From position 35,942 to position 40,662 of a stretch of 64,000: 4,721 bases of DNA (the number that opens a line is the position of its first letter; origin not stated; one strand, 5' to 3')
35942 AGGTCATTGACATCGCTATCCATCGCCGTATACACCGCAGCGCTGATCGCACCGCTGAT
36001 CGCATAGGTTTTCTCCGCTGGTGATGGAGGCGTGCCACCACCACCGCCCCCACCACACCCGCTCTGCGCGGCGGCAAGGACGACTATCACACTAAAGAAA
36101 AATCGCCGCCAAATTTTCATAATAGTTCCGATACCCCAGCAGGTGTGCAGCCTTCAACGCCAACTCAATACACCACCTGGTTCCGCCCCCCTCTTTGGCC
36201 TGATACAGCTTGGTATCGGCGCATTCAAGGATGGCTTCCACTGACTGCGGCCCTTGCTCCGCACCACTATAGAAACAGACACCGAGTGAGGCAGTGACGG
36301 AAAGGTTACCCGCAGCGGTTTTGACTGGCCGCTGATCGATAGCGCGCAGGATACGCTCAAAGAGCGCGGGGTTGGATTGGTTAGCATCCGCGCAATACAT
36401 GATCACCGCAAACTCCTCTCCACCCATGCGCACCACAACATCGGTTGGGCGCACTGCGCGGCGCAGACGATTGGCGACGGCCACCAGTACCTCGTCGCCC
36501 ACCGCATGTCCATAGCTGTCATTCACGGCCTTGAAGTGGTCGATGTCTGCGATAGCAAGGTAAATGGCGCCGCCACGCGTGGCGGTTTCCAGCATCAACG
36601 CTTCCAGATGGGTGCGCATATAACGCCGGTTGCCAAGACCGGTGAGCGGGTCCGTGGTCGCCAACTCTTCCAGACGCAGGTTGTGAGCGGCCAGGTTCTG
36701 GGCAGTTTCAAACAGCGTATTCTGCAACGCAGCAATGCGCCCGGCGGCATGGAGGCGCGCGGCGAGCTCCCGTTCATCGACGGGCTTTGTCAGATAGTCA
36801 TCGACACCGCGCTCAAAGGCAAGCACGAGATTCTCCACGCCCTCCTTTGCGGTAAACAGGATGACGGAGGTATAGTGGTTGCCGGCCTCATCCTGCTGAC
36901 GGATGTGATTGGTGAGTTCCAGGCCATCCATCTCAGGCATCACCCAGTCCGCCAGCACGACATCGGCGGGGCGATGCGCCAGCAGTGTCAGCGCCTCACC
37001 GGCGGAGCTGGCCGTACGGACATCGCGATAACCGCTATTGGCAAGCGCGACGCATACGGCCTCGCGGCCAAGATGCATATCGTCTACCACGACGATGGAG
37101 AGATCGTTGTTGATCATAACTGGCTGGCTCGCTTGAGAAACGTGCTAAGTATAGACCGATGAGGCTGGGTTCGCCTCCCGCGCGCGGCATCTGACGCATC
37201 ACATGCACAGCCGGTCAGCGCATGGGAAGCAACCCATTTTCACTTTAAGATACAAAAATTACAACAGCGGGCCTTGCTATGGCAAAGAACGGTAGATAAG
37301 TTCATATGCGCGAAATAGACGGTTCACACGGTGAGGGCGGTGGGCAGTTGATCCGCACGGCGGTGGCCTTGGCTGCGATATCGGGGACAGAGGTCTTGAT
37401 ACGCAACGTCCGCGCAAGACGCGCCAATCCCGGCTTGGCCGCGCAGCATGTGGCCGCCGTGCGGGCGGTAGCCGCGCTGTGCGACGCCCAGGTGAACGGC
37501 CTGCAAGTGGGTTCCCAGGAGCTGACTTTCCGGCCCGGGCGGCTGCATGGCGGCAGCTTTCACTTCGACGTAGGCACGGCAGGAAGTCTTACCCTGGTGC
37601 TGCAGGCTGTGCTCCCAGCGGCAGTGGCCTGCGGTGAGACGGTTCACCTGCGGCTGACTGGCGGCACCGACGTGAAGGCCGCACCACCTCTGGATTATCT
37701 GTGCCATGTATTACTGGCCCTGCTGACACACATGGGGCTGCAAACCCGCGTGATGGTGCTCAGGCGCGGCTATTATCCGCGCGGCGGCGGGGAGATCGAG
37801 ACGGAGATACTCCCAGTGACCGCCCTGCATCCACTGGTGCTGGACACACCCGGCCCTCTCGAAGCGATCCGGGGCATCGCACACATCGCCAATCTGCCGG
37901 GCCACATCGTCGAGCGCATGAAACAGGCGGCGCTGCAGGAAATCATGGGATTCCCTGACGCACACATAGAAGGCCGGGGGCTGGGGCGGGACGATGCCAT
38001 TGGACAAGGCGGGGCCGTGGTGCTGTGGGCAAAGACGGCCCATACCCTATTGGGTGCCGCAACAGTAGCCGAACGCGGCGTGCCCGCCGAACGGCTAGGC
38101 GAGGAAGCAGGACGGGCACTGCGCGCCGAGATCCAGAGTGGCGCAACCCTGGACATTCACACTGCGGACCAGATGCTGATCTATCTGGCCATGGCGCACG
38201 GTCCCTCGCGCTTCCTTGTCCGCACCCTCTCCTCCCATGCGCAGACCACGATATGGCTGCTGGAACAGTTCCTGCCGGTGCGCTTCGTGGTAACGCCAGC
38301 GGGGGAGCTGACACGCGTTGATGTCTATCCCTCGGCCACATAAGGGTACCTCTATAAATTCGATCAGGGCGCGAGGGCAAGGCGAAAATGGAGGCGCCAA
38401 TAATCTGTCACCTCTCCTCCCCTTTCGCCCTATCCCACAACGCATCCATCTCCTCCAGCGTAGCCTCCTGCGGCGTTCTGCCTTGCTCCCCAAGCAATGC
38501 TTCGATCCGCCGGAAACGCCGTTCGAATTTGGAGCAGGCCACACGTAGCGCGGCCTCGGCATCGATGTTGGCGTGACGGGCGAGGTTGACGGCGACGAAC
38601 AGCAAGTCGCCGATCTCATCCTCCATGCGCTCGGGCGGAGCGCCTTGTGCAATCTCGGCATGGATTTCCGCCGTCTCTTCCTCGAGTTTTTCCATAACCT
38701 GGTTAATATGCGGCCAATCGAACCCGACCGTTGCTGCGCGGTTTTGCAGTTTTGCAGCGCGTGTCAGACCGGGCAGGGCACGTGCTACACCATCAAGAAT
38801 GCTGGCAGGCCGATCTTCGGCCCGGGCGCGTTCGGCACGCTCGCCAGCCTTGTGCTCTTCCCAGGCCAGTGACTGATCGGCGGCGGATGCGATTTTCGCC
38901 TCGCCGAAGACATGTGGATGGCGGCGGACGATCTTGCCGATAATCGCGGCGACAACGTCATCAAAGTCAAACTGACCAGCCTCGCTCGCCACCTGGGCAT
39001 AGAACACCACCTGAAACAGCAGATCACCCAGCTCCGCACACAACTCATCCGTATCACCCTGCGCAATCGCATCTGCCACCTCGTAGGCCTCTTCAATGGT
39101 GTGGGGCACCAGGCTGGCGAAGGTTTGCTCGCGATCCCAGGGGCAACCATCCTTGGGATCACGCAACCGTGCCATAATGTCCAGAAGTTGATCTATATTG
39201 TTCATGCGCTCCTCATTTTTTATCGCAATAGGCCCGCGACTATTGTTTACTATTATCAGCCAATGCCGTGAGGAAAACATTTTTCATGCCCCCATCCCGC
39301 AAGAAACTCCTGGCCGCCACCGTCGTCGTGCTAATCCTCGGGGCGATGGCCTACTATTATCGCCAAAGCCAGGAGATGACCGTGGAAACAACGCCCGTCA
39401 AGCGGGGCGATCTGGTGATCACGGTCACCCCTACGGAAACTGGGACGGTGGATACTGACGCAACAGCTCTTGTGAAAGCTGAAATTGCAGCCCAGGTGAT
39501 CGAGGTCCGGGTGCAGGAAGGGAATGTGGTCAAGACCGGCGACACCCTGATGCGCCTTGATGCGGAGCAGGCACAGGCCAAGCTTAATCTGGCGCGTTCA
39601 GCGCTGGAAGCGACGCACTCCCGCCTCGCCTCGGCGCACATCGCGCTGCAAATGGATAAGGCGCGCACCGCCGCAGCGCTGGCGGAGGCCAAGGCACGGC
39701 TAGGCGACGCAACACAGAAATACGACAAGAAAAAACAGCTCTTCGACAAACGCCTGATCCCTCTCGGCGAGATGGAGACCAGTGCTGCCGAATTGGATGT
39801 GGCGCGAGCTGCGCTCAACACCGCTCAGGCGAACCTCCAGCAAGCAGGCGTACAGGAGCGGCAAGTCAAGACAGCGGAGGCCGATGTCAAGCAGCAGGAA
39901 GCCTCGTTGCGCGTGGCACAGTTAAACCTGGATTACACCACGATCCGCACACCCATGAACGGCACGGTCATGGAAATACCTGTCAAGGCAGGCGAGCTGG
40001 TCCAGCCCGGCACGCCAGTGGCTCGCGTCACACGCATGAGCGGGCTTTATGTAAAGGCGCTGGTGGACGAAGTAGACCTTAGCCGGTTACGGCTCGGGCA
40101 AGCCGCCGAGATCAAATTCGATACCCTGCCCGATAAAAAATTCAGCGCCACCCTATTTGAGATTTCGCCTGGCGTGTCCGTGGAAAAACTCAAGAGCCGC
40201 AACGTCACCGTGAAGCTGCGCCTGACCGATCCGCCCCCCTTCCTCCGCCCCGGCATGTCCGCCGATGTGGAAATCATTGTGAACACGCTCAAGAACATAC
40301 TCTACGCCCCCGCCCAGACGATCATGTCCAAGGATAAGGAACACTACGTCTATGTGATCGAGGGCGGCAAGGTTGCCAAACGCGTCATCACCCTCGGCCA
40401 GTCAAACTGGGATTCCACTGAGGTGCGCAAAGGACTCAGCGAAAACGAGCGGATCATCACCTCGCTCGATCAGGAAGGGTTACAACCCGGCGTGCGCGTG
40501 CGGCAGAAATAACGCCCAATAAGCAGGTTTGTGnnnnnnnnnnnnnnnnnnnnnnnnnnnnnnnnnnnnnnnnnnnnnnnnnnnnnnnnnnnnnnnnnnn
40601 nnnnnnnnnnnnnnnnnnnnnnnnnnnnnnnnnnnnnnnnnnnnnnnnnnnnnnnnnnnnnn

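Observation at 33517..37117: REC-GGDEF response regulator overlapping a large S8 subtilase lipoprotein, directly upstream of pilA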

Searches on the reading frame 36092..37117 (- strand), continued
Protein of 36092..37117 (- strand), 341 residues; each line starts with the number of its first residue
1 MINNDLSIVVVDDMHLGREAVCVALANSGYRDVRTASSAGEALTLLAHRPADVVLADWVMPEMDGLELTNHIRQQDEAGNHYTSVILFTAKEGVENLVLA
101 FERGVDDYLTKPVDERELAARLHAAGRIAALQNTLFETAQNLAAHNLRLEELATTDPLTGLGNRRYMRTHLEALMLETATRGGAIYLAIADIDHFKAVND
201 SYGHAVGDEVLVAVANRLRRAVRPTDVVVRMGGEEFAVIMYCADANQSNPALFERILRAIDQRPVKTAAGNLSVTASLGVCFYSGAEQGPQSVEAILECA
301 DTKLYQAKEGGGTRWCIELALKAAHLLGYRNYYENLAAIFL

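Call 57: find_encoding_contigs(protein=P0145, flank=5000, max_places=1)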
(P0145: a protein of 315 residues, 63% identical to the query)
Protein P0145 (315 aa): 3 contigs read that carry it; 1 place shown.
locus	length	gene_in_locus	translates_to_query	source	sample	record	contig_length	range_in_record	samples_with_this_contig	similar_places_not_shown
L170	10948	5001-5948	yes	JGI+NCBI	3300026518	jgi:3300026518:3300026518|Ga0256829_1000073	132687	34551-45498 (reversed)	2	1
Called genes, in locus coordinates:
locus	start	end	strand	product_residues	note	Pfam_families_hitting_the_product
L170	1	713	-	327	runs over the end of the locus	PF02779:Transket_pyr, PF02780:Transketolase_C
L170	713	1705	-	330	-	PF00676:E1_dh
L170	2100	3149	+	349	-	PF01979:Amidohydro_1, PF04909:Amidohydro_2 (weak)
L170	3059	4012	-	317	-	PF01963:TraB_PrgY_gumN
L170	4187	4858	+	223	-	PF00929:RNase_T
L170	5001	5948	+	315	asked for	PF00072:Response_reg, PF00990:GGDEF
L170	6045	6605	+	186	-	-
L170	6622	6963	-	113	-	PF00462:Glutaredoxin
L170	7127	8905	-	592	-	PF13522:GATase_6, PF13537:GATase_7, PF00733:Asn_synthase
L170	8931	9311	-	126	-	PF04972:BON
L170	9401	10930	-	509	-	PF02538:Hydantoinase_B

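Call 58: find_encoding_contigs(protein=P0137, flank=5000, max_places=1)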
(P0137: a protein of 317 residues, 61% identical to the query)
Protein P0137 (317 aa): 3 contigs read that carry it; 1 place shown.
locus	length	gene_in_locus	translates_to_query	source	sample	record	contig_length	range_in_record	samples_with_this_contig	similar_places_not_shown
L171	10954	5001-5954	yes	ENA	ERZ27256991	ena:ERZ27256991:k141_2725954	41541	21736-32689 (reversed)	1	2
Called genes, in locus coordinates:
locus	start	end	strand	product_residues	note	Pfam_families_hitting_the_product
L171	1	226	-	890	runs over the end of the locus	PF28598:PDH_E1_N, PF00456:Transketolase_N, PF17831:PDH_E1_M, PF22613:Transketolase_C_1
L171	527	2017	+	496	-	PF00883:Peptidase_M17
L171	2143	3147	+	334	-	PF03453:MoeA_N, PF00994:MoCF_biosynth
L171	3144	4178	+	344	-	PF01979:Amidohydro_1, PF04909:Amidohydro_2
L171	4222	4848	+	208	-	PF00929:RNase_T, PF16473:Rv2179c-like (weak)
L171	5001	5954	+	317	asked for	PF00072:Response_reg, PF00990:GGDEF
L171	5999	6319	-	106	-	PF00462:Glutaredoxin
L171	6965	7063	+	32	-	-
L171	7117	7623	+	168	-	PF06181:Urate_ox_N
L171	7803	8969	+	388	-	PF00202:Aminotran_3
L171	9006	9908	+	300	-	PF02729:OTCace_N, PF00185:OTCace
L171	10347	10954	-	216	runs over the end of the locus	PF13442:Cytochrome_CBB3 (faint), PF00034:Cytochrom_C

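Call 68: search_protein_families(library=pfam, proteins=[L084:4781-6904:+, L084:6910-8040:+, L168:6031-6591:+, L085:6990-9059:+], max_evalue=0.01)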
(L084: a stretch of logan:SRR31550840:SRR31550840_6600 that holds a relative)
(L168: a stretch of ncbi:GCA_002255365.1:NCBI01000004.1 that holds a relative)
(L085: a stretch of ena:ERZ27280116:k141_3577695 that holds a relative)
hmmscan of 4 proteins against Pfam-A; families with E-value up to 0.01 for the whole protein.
L084:4781-6904:+ (707 aa): 0 families

L084:6910-8040:+ (376 aa): 1 family
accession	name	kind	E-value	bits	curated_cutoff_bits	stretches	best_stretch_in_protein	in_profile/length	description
PF18990.6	DUF5723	-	9.2e-06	26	26.8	1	90-316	80-326/376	Family of unknown function (DUF5723)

L168:6031-6591:+ (186 aa): 0 families

L085:6990-9059:+ (689 aa): 1 family
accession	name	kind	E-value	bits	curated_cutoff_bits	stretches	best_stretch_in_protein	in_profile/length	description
PF05547.17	Peptidase_M6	-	1.3e-13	51.3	22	1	170-304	160-286/294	Immune inhibitor A peptidase M6, catalytic domain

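Call 69: list_cluster_members(proteins=[window:36092-37117:-, window:33517-36120:-, window:37306-38343:+])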
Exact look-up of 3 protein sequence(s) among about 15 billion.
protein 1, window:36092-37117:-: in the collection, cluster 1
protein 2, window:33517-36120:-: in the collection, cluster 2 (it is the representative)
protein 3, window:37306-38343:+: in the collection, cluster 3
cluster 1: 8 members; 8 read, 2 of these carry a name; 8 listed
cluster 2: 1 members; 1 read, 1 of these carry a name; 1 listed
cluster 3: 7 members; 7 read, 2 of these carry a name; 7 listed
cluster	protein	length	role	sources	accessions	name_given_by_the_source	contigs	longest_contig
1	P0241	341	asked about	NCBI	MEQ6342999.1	MAG: diguanylate cyclase [Gammaproteobacteria bacterium]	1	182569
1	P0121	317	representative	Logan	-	-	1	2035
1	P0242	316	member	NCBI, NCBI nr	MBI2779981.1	MAG: diguanylate cyclase [Gammaproteobacteria bacterium] | diguanylate cyclase [Gammaproteobacteria bacterium]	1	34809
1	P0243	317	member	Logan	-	-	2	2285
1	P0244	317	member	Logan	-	-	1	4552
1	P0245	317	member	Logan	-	-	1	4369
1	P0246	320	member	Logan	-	-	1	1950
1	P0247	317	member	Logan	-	-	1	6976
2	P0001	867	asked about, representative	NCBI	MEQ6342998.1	MAG: S8 family serine peptidase [Gammaproteobacteria bacterium]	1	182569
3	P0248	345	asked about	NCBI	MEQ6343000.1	MAG: RNA 3'-terminal phosphate cyclase [Gammaproteobacteria bacterium]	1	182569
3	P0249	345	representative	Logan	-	-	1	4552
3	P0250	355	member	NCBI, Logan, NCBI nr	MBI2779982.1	MAG: RNA 3'-terminal phosphate cyclase [Gammaproteobacteria bacterium] | RNA 3'-terminal phosphate cyclase [Gammaproteobacteria bacterium]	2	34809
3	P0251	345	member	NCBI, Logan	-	-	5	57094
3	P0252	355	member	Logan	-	-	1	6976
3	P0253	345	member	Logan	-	-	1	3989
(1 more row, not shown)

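Call 72: search_solved_structures(query=P0121, max_evalue=1e-20)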
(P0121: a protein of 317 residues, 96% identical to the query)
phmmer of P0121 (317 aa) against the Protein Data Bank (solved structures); distinct sequences matched with E-value up to 1e-20: 34.
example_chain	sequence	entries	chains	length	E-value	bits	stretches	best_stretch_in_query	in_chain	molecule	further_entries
9g85_A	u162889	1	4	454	5.3e-53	183.5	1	9-316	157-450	Response regulator PleD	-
2wb4_A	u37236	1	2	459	5.6e-53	183.5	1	9-316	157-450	DIGUANYLATE CYCLASE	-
9g86_A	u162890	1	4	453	5.7e-53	183.4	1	9-316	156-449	Response regulator PleD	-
1w25_A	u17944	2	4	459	6.1e-53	183.3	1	9-316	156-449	STALKED-CELL DIFFERENTIATION CONTROLLING PROTEIN | RESPONSE REGULATOR PLED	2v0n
6zxm_A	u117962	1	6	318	1e-40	143.2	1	7-316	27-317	Putative GGDEF/response regulator receiver domain protein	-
6zxc_A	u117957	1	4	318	9.1e-39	136.8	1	7-316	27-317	Putative GGDEF/response regulator receiver domain protein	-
6zxb_A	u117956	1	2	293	1.1e-38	136.6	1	8-316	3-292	Putative GGDEF/response regulator receiver domain protein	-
3bre_A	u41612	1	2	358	2.8e-38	135.2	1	6-315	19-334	Probable two-component response regulator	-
3i5a_A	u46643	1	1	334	2.8e-36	128.7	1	4-315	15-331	Response regulator/GGDEF domain protein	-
9p6j_A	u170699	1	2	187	1.3e-29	106.7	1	140-315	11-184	diguanylate cyclase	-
3ign_A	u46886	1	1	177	1.2e-28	103.6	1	149-316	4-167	Diguanylate cyclase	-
4urs_A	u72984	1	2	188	3e-28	102.3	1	144-309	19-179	DIGUANYLATE CYCLASE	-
4zmm_A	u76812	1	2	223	1.1e-26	97.1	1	148-316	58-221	diguanylate cyclase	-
4wxo_A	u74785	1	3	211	1.2e-26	97.1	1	146-314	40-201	Uncharacterized protein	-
4zmu_A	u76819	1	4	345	3.5e-26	95.5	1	148-316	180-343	diguanylate cyclase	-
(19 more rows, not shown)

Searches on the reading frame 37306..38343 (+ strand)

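Call 3: search_protein_families(library=pfam, proteins=[window:37306-38343:+], max_evalue=0.01)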
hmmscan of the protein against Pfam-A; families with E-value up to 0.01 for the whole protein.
window:37306-38343:+ (345 aa): 2 families
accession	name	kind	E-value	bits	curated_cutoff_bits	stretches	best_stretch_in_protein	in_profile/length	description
PF01137.26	RTC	-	1e-78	264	27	1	9-328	2-220/221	RNA 3'-terminal phosphate cyclase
PF05189.18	RTC_insert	-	4.2e-20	72.5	23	1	182-277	3-102/102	RNA 3'-terminal phosphate cyclase (RTC), insert domain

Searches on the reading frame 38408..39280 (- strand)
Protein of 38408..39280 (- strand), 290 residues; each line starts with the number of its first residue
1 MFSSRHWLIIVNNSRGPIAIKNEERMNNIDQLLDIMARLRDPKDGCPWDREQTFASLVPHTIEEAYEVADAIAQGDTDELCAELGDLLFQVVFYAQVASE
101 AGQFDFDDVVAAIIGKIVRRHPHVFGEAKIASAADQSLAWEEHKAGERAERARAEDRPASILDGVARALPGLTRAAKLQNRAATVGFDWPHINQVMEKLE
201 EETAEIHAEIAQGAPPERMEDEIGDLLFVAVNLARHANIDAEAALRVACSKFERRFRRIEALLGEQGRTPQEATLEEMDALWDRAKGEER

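Call 3: search_protein_families(library=pfam, proteins=[window:38408-39280:-], max_evalue=0.01)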
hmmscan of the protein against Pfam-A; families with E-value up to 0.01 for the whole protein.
window:38408-39280:- (290 aa): 3 families
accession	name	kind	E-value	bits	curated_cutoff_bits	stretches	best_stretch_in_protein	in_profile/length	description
PF03819.22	MazG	-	4.9e-41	139.3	22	2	52-125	1-74/74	MazG nucleotide pyrophosphohydrolase domain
PF01503.22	PRA-PH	-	2.4e-08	34.7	21.3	2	62-92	35-65/86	Phosphoribosyl-ATP pyrophosphohydrolase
PF20250.3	FapA_N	-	0.0049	16.7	27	1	177-228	33-85/178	Flagellar Assembly Protein A N-terminal region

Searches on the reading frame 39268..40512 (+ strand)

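Call 29: search_protein_families(library=pfam, proteins=[window:39268-40512:+], max_evalue=0.001)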
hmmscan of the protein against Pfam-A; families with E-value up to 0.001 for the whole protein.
window:39268-40512:+ (414 aa): 6 families
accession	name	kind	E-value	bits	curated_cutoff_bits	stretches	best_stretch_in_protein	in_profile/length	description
PF16576.10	HlyD_D23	-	1e-23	84.2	30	1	60-332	11-214/214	Barrel-sandwich domain of CusB or HlyD membrane-fusion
PF13437.12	HlyD_3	-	1.5e-21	77.6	22.2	1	225-329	1-106/106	HlyD family secretion protein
PF13533.13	Biotin_lipoyl_2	-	5.4e-09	36.1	29.8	1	69-98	3-32/32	Biotin-lipoyl like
PF12700.13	HlyD_2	-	5.6e-07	29.1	25.1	1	239-371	247-367/416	HlyD family secretion protein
PF00529.27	CusB_dom_1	-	8.4e-07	29.6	26.5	0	80-338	9-89/89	Cation efflux system protein CusB domain 1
PF00364.28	Biotin_lipoyl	-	1.3e-05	25.3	22.1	0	225-253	44-72/73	Biotin-requiring enzyme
